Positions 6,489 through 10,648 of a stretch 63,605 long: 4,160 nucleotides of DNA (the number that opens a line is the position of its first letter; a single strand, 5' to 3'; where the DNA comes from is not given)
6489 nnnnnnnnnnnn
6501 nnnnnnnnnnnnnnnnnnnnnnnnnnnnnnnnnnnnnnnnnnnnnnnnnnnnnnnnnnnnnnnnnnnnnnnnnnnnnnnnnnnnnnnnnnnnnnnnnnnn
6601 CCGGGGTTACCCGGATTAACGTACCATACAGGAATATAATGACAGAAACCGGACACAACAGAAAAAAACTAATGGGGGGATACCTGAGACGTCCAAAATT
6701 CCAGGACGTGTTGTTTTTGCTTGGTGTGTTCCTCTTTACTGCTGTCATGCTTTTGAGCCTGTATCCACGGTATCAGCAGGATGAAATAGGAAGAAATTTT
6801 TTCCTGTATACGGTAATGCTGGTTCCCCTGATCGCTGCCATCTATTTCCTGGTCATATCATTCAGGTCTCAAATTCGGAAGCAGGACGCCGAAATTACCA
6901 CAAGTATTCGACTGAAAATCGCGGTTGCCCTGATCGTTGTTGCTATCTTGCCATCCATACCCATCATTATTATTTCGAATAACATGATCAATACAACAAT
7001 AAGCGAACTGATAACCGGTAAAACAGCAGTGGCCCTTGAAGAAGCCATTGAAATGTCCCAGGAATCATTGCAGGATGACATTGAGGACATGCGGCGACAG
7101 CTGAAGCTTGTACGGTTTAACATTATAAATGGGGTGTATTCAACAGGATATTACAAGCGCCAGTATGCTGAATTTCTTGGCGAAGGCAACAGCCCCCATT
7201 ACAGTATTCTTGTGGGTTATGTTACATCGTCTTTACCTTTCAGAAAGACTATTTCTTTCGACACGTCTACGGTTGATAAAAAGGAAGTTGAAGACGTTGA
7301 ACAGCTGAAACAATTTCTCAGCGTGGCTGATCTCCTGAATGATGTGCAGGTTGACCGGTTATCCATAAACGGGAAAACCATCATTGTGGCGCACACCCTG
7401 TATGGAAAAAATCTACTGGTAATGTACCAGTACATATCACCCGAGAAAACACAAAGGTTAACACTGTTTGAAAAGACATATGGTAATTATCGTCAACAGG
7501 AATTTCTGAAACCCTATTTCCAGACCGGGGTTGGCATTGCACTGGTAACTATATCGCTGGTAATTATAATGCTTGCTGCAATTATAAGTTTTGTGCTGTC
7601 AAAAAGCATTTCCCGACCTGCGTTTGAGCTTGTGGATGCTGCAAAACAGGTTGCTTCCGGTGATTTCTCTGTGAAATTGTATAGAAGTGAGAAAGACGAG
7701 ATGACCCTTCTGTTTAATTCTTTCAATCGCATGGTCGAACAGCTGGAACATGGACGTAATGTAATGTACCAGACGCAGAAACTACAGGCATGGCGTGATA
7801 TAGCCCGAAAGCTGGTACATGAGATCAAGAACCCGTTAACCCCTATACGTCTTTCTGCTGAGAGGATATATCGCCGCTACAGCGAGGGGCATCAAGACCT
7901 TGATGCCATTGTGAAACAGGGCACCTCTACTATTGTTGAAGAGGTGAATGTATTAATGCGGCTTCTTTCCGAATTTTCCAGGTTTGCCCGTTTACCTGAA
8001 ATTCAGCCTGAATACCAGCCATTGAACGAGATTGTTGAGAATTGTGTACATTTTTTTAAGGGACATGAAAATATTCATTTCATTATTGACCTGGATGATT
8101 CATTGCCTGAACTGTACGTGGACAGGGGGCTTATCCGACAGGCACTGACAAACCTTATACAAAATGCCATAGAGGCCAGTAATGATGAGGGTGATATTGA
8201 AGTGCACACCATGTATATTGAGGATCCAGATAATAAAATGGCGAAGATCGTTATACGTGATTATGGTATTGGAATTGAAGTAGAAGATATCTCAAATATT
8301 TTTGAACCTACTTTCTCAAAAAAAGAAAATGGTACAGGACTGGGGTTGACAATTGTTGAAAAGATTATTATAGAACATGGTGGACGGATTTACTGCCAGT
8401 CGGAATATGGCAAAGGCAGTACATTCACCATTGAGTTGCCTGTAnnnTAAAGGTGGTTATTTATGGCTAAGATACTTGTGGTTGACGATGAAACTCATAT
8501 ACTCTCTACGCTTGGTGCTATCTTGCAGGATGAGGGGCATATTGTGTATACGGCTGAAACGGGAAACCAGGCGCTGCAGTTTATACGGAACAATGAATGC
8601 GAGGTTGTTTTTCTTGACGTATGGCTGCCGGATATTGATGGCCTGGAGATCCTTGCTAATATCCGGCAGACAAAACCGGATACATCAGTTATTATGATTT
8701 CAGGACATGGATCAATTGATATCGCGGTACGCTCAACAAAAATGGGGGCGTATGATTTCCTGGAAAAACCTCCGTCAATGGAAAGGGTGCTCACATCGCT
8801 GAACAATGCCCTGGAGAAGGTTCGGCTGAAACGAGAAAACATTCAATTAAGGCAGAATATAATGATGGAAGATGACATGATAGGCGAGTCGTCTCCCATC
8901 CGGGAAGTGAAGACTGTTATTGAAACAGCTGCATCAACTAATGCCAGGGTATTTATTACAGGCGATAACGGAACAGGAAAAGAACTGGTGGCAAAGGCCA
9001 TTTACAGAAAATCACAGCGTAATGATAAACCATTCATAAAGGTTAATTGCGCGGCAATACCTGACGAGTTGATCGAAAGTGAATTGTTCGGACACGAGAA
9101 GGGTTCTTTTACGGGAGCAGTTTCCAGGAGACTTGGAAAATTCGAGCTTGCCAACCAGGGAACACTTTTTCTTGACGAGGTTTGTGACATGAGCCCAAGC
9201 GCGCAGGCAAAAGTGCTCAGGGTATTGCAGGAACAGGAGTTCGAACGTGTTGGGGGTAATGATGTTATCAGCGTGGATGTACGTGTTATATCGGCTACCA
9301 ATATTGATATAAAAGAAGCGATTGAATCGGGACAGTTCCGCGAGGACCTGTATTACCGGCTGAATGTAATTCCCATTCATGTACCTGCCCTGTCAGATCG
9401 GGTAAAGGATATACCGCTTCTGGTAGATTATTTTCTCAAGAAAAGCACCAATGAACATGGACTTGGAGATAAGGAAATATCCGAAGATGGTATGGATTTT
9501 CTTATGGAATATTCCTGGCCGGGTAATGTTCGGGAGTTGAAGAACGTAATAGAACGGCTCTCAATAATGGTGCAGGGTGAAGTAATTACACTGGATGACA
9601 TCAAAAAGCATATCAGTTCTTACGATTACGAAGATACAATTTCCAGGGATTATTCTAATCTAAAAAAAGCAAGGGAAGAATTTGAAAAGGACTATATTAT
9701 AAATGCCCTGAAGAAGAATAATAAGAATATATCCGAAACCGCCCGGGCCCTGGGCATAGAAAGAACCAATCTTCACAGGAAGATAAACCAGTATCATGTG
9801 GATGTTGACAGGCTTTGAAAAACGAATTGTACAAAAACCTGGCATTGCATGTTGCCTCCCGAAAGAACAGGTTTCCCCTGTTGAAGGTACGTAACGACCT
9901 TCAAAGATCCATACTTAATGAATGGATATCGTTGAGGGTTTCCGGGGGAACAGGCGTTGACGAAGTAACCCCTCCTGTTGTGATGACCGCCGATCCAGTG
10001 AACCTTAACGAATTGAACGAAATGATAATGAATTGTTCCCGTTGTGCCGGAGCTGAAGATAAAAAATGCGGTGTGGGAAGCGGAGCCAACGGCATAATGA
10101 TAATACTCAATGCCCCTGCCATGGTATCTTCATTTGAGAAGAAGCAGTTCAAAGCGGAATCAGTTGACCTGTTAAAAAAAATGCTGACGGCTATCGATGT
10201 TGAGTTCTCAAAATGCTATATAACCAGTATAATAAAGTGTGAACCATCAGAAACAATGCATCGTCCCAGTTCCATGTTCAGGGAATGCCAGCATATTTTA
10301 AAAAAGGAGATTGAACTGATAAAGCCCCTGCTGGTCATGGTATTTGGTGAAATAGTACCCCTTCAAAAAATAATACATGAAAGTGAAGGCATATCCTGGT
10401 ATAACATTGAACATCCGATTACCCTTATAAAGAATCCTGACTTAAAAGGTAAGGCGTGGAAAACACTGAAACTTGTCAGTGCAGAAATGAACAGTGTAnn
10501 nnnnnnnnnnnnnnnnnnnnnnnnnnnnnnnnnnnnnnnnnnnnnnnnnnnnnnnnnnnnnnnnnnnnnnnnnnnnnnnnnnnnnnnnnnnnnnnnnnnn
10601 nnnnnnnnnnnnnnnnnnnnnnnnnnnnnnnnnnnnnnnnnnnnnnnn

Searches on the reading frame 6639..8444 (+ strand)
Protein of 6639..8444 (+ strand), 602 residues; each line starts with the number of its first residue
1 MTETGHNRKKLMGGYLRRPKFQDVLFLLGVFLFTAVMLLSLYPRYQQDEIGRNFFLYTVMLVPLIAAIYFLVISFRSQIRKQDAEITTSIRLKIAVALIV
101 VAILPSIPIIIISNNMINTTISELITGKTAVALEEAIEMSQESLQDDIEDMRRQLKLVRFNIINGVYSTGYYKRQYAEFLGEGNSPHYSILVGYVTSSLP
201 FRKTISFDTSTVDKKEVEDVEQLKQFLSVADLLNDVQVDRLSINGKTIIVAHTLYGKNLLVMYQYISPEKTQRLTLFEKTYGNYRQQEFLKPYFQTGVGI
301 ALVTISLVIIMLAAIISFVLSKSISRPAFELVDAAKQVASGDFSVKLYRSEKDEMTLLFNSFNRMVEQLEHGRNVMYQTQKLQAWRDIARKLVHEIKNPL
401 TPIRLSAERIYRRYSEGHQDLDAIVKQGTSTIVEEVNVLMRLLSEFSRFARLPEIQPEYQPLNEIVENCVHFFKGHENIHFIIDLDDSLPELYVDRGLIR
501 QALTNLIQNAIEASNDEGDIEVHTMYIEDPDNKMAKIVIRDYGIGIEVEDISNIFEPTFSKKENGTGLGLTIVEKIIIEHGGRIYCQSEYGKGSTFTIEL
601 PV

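Call 50: search_protein_families(library=pfam, proteins=[window:6639-8444:+], max_evalue=0.00001)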
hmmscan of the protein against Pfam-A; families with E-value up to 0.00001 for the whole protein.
window:6639-8444:+ (602 aa): 3 families
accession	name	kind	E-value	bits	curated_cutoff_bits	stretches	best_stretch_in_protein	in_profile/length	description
PF02518.31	HATPase_c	-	7.3e-26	91.2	26.4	1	496-601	3-108/111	Histidine kinase-, DNA gyrase B-, and HSP90-like ATPase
PF00672.30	HAMP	-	2.8e-11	44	25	1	319-370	1-52/53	HAMP domain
PF00512.31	HisKA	-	4.7e-08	33.4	26.9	1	386-452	3-63/66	His Kinase A (phospho-acceptor) domain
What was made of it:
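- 6639..8447 (+): Sensor histidine kinase (HAMP-HisKA-HATPase_c), directly upstream of the activator gene. Pfam (call 50).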

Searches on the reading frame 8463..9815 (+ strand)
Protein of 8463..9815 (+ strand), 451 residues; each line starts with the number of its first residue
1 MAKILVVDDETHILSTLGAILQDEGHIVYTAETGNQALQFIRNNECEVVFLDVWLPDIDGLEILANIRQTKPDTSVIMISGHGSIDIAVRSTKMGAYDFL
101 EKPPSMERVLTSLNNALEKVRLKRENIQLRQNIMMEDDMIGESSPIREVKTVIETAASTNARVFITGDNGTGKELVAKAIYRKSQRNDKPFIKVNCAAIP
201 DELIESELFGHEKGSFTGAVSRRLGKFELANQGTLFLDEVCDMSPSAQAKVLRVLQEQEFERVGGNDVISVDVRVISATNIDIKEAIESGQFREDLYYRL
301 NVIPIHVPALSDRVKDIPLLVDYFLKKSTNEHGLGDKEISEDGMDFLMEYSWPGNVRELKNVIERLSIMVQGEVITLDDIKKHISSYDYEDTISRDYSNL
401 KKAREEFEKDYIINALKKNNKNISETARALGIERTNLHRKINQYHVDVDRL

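Call 8: search_protein_families(library=ncbifam, proteins=[window:8463-9815:+], max_evalue=0.00001)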
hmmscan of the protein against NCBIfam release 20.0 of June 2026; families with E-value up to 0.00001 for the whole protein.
window:8463-9815:+ (451 aa): 111 families (the best 25 are shown)
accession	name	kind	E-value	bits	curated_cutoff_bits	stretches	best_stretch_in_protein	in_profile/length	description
NF051870.1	NAssimRespRegNtrX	equivalog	6.6e-146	486.7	600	1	1-443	1-449/452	nitrogen assimilation response regulator NtrX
NF008469.0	PRK11361.1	equivalog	1.8e-129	432.4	714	1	2-447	5-457/461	acetoacetate metabolism transcriptional regulator AtoC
TIGR01818.1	ntrC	equivalog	3.3e-128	428.4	558.6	1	4-442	1-461/463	nitrogen regulation protein NR(I)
TIGR02915.1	PEP_resp_reg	equivalog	3.7e-122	408.4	502.6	1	4-446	1-444/445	PEP-CTERM-box response regulator transcription factor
NF041946.1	LuxO_transreg_Vib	equivalog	2.1e-115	386.1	800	1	27-428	22-444/463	quorum-sensing sigma-54 dependent transcriptional regulator LuxO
NF007689.0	PRK10365.1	equivalog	1.9e-112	376.2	760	1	3-441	7-439/441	sigma-54-dependent response regulator transcription factor ZraR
NF011695.0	PRK15115.1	equivalog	8.1e-112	374.2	763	1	2-448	7-440/445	two-component system response regulator GlrR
NF041552.1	TF_PrdR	equivalog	1.4e-111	373.7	795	1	108-445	239-577/577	sigma-54 dependent transcriptional regulator PrdR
TIGR01817.1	nifA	equivalog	1.5e-109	367.2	528.85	1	118-381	176-439/534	nif-specific transcriptional activator NifA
NF003451.0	PRK05022.1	equivalog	3.9e-106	355.8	476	1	122-441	175-505/512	nitric oxide reductase transcriptional regulator NorR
NF008176.1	PRK10923.1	equivalog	6.7e-106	354.7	620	1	3-435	5-432/469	nitrogen regulation protein NR(I)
NF050807.1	TransRegFlbDCaul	equivalog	1.7e-98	330.4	750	1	5-445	4-439/454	sigma-54-dependent transcriptional regulator FlbD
NF041906.1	V4R_TF_MobR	exception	1.3e-95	321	999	1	132-443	227-543/544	phenol degradation transcriptional regulator MobR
NF038308.1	RNA_repair_RtcR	equivalog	7e-94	315.5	650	1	85-440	123-512/530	RNA repair transcriptional activator RtcR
NF049963.1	RespRegFlgRCampy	domain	9.4e-94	314.7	750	1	28-445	28-428/429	fla regulon two-component system response regulator FlgR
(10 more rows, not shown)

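Call 50: search_protein_families(library=pfam, proteins=[window:8463-9815:+], max_evalue=0.00001)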
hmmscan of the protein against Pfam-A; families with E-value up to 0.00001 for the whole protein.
window:8463-9815:+ (451 aa): 7 families
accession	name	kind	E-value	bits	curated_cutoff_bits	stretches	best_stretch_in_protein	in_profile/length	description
PF00158.32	Sigma54_activat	-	3.5e-72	242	20.2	1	139-306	1-168/168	Sigma-54 interaction domain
PF00072.30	Response_reg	-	7.7e-29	100.5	30.2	1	4-113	1-110/111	Response regulator receiver domain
PF25601.1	AAA_lid_14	-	2.5e-25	88.5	27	1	312-386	2-76/87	AAA+ ATPase lid domain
PF14532.12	Sigma54_activ_2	-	1.6e-24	87.1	25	1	140-310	1-138/138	Sigma-54 interaction domain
PF02954.25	HTH_8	-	4.7e-12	45.9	22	1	404-444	2-42/42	Bacterial regulatory protein, Fis family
PF07728.20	AAA_5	-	1.8e-06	28.5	22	0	163-280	2-122/139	AAA domain (dynein-related subfamily)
PF00004.35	AAA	-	5.5e-06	27.3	21.2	0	164-281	2-110/131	ATPase family associated with various cellular activities (AAA)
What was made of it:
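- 8463..9818 (+): NtrC-family sigma-54 activator (REC, AAA+ Sigma54_activat, HTH_8). It is the only AAA+ activator found among the window ORFs I scanned and is the candidate cognate activator. Pfam and NCBIfam (calls 8, 50).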

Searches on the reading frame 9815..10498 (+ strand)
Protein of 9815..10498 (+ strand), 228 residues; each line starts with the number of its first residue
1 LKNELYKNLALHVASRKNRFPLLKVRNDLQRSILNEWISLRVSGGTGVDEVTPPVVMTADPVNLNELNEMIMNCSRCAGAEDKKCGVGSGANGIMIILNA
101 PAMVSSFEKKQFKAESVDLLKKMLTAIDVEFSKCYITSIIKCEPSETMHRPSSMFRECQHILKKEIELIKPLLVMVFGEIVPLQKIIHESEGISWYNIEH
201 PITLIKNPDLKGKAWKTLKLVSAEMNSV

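Call 50: search_protein_families(library=pfam, proteins=[window:9815-10498:+], max_evalue=0.00001)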
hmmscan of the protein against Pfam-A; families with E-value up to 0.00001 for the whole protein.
window:9815-10498:+ (228 aa): 1 family
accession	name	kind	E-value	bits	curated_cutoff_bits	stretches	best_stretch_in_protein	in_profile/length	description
PF03167.25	UDG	-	1.6e-10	41.7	24.3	1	92-219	8-141/141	Uracil DNA glycosylase superfamily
